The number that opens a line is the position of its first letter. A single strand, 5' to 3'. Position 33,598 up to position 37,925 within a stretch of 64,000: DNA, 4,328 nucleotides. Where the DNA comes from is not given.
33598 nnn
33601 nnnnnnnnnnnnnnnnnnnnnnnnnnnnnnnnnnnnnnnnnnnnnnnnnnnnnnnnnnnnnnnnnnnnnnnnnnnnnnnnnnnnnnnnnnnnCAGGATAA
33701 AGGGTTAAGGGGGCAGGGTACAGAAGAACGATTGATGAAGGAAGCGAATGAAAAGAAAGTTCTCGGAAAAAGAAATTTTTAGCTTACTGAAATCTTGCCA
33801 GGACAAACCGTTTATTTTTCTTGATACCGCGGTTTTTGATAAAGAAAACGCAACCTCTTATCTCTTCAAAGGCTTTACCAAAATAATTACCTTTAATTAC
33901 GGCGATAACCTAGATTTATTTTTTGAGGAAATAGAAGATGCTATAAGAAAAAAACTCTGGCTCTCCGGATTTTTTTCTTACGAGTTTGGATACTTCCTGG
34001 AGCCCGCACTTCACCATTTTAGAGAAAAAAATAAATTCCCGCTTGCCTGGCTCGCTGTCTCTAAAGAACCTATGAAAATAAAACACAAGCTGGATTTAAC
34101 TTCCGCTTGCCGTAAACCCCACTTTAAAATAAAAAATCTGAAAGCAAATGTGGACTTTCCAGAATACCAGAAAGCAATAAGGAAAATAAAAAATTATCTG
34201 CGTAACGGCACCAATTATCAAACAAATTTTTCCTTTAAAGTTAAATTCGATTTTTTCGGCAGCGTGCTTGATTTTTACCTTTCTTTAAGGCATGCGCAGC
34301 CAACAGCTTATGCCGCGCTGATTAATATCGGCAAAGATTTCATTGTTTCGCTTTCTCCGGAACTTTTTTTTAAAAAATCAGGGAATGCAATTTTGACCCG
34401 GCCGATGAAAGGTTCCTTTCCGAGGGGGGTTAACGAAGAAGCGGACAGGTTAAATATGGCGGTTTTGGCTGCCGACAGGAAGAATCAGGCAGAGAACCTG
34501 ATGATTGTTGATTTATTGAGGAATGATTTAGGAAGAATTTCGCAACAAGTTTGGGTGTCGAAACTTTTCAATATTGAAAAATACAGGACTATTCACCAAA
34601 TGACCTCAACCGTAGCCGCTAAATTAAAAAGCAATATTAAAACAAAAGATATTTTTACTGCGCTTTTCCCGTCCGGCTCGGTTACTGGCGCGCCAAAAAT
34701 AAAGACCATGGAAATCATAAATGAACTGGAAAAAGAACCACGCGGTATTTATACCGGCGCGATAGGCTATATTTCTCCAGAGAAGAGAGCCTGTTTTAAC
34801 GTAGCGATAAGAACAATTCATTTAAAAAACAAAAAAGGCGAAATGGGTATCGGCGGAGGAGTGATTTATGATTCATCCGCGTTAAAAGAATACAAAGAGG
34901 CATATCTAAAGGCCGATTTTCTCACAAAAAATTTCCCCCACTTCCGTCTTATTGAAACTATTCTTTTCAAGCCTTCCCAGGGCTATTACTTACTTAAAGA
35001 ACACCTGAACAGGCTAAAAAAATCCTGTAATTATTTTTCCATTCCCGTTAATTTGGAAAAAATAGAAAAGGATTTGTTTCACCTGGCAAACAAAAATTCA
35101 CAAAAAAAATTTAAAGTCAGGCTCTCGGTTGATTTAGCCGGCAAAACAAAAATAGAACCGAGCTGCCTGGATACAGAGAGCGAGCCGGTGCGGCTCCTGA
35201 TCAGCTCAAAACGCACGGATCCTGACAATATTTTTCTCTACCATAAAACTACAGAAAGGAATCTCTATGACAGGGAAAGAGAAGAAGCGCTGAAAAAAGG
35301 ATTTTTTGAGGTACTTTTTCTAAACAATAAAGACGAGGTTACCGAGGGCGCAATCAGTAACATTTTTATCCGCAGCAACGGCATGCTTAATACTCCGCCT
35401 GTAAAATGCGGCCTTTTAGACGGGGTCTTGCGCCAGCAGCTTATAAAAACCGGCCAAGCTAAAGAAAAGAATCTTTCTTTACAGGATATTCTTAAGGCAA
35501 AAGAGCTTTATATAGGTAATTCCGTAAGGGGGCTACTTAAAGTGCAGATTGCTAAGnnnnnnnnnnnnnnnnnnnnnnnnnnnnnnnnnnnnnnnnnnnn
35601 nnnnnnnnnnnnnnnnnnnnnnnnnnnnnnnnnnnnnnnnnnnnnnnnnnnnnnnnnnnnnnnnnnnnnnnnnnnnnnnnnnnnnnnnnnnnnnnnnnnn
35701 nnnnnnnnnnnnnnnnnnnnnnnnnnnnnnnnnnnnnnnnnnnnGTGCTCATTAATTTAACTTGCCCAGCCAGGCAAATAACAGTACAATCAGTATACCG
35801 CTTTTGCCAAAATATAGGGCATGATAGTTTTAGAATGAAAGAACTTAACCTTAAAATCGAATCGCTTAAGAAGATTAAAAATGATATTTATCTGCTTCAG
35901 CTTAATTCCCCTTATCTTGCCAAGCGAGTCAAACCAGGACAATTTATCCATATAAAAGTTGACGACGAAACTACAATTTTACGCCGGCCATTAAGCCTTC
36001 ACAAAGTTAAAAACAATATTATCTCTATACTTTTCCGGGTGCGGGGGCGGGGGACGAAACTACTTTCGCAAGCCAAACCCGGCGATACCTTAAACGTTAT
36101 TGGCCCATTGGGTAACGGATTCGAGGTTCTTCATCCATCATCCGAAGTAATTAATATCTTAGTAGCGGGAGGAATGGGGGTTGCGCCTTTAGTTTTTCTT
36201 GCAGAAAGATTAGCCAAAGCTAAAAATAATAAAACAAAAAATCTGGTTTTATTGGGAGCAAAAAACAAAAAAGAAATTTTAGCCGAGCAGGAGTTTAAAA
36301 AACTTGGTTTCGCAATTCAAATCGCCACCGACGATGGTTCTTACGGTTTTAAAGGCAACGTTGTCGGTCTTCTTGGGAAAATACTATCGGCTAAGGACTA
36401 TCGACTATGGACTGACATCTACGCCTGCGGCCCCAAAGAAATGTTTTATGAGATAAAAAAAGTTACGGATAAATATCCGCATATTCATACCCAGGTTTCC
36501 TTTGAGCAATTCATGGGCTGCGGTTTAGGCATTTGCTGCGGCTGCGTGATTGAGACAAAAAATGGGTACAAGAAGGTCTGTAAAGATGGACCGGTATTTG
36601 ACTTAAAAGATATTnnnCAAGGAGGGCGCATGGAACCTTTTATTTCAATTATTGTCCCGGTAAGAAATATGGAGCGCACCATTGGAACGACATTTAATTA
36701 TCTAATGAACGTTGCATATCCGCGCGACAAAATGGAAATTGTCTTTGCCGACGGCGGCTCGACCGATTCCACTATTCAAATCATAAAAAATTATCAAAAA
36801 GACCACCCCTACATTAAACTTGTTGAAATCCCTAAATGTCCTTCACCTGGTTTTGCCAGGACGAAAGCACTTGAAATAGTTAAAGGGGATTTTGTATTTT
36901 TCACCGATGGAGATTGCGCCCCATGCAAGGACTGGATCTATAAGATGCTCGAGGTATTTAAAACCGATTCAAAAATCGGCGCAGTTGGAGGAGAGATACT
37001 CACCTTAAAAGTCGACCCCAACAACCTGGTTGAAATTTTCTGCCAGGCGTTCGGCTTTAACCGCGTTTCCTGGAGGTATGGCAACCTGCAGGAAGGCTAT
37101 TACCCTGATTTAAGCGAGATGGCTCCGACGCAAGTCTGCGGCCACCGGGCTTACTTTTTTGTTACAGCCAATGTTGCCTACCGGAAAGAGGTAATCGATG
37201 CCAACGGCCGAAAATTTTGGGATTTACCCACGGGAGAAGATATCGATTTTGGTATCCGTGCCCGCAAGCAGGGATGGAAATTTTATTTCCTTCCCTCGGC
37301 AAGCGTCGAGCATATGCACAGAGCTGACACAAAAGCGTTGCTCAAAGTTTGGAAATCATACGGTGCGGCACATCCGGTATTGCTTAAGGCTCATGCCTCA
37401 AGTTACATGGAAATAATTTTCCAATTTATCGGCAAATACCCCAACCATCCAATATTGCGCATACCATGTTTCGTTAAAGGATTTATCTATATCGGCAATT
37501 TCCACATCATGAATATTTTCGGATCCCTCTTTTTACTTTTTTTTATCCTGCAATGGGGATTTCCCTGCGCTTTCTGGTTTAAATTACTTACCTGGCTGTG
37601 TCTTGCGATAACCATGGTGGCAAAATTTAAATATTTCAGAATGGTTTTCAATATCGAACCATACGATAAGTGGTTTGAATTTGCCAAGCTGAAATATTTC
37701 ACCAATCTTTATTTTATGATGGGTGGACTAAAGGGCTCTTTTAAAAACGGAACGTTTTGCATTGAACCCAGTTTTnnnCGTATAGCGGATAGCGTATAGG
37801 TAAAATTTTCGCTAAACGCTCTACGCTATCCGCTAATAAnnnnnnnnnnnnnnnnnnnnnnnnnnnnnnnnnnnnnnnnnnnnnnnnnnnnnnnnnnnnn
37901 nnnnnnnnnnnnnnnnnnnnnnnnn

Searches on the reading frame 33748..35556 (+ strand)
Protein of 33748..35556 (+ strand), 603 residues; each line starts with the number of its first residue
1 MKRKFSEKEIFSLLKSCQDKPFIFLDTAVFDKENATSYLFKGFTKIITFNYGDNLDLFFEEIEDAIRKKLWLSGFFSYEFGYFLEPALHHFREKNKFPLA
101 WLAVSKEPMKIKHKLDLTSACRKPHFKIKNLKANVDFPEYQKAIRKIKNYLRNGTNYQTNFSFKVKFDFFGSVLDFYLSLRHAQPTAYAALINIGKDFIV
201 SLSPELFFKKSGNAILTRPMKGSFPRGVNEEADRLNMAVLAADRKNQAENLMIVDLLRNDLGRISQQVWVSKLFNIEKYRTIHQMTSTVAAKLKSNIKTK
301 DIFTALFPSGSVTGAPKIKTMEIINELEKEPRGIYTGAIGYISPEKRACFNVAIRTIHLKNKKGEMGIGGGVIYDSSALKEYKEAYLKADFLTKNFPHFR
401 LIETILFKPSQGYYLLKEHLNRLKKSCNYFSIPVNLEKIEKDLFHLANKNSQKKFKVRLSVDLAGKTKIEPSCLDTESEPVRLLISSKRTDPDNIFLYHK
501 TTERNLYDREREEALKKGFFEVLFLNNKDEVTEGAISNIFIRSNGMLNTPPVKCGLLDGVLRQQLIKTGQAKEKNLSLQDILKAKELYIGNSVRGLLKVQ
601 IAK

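Call 70: search_protein_families(library=pfam, proteins=[window:33748-35556:+], max_evalue=0.001)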
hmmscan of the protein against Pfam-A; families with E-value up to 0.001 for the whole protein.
window:33748-35556:+ (603 aa): 2 families
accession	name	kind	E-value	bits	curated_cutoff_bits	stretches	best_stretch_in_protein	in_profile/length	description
PF00425.24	Chorismate_bind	-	1.3e-79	267.9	27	1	138-388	3-257/257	chorismate binding enzyme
PF01063.24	Aminotran_4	-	4.1e-43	148.3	28.5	1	401-599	2-220/223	Amino-transferase class IV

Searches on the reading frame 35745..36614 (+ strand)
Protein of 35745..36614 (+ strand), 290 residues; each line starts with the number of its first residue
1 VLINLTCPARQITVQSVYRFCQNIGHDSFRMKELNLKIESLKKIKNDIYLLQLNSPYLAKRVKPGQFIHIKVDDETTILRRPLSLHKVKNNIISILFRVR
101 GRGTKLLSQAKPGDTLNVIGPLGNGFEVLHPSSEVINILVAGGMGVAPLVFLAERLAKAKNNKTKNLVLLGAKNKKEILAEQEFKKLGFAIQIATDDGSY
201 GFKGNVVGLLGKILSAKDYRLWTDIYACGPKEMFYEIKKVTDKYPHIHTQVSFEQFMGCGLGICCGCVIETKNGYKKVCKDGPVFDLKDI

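Call 90: search_protein_families(library=pfam, proteins=[window:35745-36614:+], max_evalue=0.00001)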
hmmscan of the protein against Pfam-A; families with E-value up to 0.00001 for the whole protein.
window:35745-36614:+ (290 aa): 2 families
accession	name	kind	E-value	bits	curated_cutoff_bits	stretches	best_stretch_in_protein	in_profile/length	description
PF10418.14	DHODB_Fe-S_bind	-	2.8e-14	53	23.9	1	254-289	1-39/41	Iron-sulfur cluster binding domain of dihydroorotate dehydrogenase B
PF00175.26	NAD_binding_1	-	1.1e-08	36.1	22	1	139-235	1-105/109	Oxidoreductase NAD-binding domain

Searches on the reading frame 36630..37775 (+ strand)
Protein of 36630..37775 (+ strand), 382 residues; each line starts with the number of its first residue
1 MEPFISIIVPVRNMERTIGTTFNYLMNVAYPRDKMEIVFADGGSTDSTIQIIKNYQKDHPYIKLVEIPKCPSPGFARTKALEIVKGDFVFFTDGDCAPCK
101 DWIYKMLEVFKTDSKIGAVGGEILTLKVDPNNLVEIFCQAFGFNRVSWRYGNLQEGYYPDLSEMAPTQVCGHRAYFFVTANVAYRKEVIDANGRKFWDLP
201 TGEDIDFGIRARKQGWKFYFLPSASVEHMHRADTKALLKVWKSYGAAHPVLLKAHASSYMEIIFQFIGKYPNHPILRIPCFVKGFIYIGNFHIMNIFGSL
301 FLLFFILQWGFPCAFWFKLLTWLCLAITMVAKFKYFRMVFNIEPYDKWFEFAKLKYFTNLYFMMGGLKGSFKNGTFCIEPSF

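Call 91: search_protein_families(library=pfam, proteins=[window:36630-37775:+], max_evalue=0.00001)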
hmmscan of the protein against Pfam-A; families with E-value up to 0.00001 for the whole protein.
window:36630-37775:+ (382 aa): 4 families
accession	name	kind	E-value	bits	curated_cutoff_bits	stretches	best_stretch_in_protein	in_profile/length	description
PF00535.33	Glycos_transf_2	-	5.2e-21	75.7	23.3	1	6-121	1-114/168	Glycosyl transferase family 2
PF13641.12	Glyco_tranf_2_3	-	9.2e-18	65.5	27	1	5-239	3-222/230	Glycosyltransferase like family 2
PF13632.12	Glyco_trans_2_3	-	4.4e-10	40.1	27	1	166-325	61-192/198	Glycosyl transferase family group 2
PF10111.15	Glyco_tranf_2_2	-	1.6e-09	38.1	27.3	1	6-111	1-107/276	Glycosyltransferase like family 2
